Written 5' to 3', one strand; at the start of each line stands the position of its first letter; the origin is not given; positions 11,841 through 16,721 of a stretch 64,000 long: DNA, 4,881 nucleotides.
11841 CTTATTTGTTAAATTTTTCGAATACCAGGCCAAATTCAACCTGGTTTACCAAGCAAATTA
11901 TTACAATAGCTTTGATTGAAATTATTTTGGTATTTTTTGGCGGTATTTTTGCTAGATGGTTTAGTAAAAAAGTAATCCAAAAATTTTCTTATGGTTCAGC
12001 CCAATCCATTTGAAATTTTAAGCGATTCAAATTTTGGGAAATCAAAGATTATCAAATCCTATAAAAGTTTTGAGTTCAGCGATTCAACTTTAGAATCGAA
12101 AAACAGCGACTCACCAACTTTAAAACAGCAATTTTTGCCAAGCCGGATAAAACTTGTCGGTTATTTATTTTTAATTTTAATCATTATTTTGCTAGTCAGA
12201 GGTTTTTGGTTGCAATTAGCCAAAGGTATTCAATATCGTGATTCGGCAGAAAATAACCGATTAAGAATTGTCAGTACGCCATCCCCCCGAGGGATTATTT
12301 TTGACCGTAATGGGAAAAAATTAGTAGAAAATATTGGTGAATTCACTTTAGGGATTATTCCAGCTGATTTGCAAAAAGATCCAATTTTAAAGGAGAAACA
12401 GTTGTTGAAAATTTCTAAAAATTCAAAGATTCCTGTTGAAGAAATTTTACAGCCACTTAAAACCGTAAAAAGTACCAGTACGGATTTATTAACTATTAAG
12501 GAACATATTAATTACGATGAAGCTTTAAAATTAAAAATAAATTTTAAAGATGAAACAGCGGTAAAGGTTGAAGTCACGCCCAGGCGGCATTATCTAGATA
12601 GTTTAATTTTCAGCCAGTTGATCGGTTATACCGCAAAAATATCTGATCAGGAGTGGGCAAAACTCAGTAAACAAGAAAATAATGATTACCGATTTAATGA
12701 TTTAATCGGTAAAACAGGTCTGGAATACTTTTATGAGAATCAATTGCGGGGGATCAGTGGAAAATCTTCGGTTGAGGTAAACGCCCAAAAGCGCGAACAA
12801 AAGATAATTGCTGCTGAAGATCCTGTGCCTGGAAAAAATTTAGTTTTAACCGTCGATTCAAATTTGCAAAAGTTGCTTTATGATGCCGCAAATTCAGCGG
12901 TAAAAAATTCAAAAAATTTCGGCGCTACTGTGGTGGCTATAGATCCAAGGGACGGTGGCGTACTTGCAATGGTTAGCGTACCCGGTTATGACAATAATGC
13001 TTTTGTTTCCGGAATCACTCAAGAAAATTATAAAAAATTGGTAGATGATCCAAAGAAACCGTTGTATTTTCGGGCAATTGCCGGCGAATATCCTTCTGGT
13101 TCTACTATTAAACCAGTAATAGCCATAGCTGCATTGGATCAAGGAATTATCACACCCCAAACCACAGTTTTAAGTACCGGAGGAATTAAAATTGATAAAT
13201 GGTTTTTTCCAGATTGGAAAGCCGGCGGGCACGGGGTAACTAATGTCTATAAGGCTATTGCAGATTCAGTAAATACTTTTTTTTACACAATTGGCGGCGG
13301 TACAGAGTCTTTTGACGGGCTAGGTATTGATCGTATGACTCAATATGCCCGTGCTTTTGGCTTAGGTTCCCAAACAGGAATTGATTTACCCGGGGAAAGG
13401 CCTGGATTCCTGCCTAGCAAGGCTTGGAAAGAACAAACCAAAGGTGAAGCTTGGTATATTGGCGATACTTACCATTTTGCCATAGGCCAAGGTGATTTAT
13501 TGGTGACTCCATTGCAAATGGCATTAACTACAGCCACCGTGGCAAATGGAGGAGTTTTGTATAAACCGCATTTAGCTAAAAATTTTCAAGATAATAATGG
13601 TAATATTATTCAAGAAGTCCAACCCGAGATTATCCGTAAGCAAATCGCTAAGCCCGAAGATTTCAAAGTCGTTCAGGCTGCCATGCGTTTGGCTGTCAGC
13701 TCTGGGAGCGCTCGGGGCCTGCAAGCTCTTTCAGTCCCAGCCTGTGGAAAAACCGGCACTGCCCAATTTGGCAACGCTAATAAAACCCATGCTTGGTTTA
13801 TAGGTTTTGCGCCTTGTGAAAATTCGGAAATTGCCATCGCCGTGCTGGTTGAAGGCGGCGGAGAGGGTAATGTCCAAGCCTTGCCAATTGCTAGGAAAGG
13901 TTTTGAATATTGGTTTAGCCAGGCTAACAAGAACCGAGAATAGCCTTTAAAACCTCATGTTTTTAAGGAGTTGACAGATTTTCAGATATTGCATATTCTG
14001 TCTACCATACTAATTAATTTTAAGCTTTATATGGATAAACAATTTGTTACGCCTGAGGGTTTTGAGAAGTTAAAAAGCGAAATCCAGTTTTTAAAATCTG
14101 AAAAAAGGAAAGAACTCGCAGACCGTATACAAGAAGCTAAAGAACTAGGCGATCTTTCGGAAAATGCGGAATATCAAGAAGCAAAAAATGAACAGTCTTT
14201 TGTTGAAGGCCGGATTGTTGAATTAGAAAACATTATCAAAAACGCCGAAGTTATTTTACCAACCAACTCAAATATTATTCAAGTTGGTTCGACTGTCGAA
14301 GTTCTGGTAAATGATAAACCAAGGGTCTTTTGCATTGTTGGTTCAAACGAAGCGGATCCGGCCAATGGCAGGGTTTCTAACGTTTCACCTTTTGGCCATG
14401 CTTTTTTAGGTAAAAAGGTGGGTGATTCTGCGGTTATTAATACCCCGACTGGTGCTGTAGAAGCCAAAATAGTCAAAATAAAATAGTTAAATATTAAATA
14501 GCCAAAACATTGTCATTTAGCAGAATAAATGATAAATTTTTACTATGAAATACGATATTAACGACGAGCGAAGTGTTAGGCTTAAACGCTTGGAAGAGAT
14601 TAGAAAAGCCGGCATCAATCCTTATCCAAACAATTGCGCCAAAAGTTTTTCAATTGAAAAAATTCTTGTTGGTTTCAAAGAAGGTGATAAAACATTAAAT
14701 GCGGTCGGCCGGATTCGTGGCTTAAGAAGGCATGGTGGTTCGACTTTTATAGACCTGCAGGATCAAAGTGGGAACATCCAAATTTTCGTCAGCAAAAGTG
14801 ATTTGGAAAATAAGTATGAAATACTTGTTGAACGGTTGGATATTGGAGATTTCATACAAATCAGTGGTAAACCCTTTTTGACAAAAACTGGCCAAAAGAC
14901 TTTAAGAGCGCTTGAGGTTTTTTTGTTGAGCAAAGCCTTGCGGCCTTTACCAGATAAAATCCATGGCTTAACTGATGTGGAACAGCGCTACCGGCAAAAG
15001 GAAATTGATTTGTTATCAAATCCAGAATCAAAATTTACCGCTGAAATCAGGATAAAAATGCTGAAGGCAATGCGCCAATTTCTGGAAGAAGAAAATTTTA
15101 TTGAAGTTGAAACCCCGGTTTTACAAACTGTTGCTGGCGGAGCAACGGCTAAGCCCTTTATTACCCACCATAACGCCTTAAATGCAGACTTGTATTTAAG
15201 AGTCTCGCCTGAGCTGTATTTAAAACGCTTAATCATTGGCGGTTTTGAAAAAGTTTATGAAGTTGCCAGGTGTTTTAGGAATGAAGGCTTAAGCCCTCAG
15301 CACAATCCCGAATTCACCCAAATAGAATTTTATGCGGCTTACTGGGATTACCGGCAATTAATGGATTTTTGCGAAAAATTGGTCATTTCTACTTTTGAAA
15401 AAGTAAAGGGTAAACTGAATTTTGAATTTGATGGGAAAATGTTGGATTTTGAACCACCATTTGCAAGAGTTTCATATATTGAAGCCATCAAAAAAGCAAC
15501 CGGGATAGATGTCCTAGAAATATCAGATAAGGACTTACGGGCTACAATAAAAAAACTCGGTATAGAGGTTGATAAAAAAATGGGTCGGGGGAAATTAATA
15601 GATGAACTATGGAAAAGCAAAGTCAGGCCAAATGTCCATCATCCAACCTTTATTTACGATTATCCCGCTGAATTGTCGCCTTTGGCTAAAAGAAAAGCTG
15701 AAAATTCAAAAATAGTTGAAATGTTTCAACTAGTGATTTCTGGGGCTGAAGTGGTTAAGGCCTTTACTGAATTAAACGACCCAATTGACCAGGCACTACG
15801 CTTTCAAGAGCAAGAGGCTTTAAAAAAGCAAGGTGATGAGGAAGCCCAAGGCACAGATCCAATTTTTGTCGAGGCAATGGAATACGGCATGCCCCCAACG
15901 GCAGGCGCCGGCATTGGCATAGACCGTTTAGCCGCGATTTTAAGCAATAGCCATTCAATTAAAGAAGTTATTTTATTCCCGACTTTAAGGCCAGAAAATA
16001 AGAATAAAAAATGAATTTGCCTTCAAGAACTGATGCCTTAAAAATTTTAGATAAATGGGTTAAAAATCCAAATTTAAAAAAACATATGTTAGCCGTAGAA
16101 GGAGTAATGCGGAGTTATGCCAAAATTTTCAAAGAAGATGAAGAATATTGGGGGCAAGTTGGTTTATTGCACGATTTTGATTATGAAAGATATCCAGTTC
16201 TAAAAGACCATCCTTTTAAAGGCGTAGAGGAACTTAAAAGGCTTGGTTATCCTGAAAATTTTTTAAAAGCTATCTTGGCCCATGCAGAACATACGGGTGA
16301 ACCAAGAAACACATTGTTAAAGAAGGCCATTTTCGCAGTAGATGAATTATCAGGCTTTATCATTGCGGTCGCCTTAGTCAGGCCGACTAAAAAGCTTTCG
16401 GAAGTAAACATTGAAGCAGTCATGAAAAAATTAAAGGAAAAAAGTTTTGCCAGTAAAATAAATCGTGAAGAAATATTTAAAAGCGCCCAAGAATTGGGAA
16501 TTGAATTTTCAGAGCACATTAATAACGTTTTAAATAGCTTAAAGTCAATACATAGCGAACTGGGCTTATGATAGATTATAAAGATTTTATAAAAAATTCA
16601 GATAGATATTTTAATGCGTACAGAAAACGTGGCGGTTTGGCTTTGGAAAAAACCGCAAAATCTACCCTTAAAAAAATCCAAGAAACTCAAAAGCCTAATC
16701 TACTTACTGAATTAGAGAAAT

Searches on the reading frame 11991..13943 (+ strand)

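Call 57: search_protein_families(library=pfam, proteins=[window:11991-13943:+], max_evalue=0.0001)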
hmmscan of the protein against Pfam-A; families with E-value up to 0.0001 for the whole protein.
window:11991-13943:+ (650 aa): 2 families
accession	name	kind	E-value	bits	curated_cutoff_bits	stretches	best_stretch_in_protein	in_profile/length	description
PF00905.27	Transpeptidase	-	4.1e-63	213.8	22.1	1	313-636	2-296/299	Penicillin binding protein transpeptidase domain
PF03717.20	PBP_dimer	-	4.5e-33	115.6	24.4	1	96-269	2-175/180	Penicillin-binding Protein dimerisation domain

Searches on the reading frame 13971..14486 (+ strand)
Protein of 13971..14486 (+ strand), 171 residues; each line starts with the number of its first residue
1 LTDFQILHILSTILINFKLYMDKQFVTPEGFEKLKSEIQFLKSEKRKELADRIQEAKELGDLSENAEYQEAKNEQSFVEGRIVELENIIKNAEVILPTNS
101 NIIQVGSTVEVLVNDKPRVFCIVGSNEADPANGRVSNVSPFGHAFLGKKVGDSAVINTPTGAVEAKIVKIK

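Call 58: search_protein_families(library=pfam, proteins=[window:13971-14486:+], max_evalue=0.0001)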
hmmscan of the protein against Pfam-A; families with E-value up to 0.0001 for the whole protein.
window:13971-14486:+ (171 aa): 2 families
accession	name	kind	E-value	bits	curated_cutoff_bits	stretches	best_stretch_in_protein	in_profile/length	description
PF03449.20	GreA_GreB_N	-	6.1e-28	97.3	24.5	1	26-94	3-71/71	Transcription elongation factor, N-terminal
PF01272.25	GreA_GreB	-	5.3e-20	71.6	26.9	1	101-171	4-76/77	Transcription elongation factor, GreA/GreB, C-term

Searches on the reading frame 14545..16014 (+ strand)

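Call 58: search_protein_families(library=pfam, proteins=[window:14545-16014:+], max_evalue=0.0001)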
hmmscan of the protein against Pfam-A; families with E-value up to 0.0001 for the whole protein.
window:14545-16014:+ (489 aa): 2 families
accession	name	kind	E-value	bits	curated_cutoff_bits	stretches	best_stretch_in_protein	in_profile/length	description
PF00152.25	tRNA-synt_2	-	6e-90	301.9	25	1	145-481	2-307/308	tRNA synthetases class II (D, K and N)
PF01336.31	tRNA_anti-codon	-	1.8e-13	50.7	27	1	54-127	4-74/75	OB-fold nucleic acid binding domain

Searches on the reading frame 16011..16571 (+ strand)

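Call 58: search_protein_families(library=pfam, proteins=[window:16011-16571:+], max_evalue=0.0001)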
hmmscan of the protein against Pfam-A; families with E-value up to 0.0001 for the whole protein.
window:16011-16571:+ (186 aa): 1 family
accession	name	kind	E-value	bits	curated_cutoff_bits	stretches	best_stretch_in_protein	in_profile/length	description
PF01966.28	HD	-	2.4e-09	37.9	22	1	24-114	3-114/116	HD domain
